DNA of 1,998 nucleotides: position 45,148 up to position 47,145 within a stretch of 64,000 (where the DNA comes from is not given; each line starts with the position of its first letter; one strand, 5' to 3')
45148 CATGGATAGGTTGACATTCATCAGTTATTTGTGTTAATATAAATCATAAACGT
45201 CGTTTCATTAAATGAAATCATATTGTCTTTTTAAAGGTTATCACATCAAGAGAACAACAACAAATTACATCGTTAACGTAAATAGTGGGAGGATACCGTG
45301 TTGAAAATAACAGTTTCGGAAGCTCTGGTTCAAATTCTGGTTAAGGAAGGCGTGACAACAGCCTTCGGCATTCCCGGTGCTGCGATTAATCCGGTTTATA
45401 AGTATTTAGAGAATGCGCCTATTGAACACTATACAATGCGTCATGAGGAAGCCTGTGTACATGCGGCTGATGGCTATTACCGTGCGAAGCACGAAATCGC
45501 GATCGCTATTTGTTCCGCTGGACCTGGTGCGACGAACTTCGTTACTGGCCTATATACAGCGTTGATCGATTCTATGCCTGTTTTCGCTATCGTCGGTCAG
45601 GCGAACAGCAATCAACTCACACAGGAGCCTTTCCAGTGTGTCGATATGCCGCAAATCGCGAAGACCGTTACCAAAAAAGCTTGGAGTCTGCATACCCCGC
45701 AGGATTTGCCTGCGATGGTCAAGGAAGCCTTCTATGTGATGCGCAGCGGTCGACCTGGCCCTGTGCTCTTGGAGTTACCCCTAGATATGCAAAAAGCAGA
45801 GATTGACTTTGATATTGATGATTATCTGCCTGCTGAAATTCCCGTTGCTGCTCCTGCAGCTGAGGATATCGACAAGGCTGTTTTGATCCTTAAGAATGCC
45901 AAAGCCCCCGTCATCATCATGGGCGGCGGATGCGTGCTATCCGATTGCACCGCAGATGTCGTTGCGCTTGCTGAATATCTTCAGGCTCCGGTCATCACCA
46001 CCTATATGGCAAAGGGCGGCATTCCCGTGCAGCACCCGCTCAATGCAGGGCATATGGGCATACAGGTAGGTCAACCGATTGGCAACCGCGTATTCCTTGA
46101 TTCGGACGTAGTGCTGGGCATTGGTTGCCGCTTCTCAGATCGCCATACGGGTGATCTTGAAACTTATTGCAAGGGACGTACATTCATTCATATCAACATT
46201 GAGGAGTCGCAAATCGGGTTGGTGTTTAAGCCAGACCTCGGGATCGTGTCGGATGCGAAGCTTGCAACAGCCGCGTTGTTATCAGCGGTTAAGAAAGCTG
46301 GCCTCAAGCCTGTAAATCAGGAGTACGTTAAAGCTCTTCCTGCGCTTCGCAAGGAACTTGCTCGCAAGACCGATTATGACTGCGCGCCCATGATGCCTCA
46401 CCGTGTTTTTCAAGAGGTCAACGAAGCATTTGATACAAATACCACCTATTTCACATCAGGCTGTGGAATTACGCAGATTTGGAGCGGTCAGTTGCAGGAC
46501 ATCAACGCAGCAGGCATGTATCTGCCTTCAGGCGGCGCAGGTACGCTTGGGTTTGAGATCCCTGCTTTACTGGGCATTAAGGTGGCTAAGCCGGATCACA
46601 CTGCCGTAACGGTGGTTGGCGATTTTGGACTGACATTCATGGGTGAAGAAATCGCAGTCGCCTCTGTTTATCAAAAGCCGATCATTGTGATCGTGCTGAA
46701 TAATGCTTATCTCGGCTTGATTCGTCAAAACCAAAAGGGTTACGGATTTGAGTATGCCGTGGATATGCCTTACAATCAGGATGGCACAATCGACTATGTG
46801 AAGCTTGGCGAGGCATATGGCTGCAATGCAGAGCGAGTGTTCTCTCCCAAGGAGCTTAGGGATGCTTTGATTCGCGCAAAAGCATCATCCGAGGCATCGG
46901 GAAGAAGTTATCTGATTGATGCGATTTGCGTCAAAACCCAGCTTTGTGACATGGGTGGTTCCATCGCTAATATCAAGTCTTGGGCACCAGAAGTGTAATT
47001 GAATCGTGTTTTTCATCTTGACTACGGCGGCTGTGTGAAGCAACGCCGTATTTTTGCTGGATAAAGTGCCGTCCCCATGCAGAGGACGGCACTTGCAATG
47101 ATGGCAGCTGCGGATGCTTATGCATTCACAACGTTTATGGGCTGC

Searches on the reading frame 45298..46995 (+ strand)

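Call 38: search_protein_families(library=pfam, proteins=[window:45298-46995:+], max_evalue=0.001)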
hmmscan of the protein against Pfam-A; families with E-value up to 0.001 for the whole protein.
window:45298-46995:+ (566 aa): 3 families
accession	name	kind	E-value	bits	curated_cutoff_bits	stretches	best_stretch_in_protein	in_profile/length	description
PF00205.28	TPP_enzyme_M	-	1.3e-36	125.7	30.4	1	191-327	1-137/137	Thiamine pyrophosphate enzyme, central domain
PF02776.23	TPP_enzyme_N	-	1e-34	119.3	26.8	1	5-116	2-115/119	Thiamine pyrophosphate enzyme, N-terminal TPP binding domain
PF02775.26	TPP_enzyme_C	-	5.1e-34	117.7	21.9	1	389-534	2-143/151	Thiamine pyrophosphate enzyme, C-terminal TPP binding domain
